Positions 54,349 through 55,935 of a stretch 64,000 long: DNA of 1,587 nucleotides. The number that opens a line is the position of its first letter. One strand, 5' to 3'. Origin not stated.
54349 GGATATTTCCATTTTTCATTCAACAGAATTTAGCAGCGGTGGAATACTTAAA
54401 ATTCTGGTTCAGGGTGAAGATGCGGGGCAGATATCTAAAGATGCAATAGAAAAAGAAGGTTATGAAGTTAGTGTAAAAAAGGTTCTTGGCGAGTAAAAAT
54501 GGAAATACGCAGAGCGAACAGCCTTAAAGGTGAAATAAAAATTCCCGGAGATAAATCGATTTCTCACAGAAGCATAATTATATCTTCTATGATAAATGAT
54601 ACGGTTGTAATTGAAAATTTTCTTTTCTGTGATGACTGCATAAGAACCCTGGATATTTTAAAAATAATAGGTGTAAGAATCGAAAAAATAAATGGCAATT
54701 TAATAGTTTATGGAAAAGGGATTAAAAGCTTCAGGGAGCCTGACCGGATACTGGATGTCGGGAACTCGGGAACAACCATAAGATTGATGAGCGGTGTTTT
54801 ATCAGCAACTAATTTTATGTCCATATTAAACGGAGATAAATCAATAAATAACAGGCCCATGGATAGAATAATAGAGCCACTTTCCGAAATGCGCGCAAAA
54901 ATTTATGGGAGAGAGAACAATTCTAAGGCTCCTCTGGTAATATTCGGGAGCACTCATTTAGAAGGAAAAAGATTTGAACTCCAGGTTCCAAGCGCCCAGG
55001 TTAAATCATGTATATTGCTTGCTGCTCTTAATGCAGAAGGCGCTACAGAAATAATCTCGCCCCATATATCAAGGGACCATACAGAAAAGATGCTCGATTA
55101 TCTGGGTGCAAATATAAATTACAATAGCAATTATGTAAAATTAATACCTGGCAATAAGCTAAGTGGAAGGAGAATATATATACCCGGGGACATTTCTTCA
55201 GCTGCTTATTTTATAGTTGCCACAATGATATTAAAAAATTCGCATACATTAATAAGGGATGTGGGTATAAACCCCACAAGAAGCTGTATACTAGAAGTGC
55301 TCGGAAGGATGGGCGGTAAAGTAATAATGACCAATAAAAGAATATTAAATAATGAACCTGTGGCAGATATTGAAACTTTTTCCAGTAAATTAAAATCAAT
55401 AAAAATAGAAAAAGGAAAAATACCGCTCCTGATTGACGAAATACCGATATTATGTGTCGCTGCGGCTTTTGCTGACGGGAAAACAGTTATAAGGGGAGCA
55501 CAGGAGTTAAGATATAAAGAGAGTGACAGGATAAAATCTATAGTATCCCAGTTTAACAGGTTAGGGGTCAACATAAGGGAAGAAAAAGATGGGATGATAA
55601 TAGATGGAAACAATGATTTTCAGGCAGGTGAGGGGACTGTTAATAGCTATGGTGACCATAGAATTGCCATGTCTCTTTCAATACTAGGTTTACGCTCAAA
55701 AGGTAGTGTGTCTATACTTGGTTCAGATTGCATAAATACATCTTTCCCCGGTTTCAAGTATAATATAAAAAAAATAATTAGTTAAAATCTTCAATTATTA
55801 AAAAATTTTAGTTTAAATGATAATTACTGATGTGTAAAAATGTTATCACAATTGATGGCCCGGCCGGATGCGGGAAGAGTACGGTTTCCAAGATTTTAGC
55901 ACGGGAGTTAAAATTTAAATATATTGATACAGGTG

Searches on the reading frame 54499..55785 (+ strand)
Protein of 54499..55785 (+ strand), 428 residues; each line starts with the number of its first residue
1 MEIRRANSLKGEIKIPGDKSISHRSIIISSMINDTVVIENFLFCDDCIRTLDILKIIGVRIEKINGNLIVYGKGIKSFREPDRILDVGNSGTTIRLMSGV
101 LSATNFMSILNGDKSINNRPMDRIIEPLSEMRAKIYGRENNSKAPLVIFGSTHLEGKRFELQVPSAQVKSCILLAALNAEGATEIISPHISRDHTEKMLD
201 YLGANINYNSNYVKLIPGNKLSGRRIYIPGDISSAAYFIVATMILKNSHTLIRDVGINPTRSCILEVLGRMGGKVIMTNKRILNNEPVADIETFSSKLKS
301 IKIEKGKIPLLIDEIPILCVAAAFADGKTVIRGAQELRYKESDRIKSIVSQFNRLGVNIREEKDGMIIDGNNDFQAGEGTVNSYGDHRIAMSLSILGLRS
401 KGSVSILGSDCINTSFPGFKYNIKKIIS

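Call 91: search_protein_families(library=pfam, proteins=[window:54499-55785:+], max_evalue=0.000001)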
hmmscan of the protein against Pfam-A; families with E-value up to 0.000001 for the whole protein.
window:54499-55785:+ (428 aa): 1 family
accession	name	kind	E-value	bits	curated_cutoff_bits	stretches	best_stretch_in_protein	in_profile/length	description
PF00275.25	EPSP_synthase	-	4.7e-118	395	22.8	1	5-420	3-414/417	EPSP synthase (3-phosphoshikimate 1-carboxyvinyltransferase)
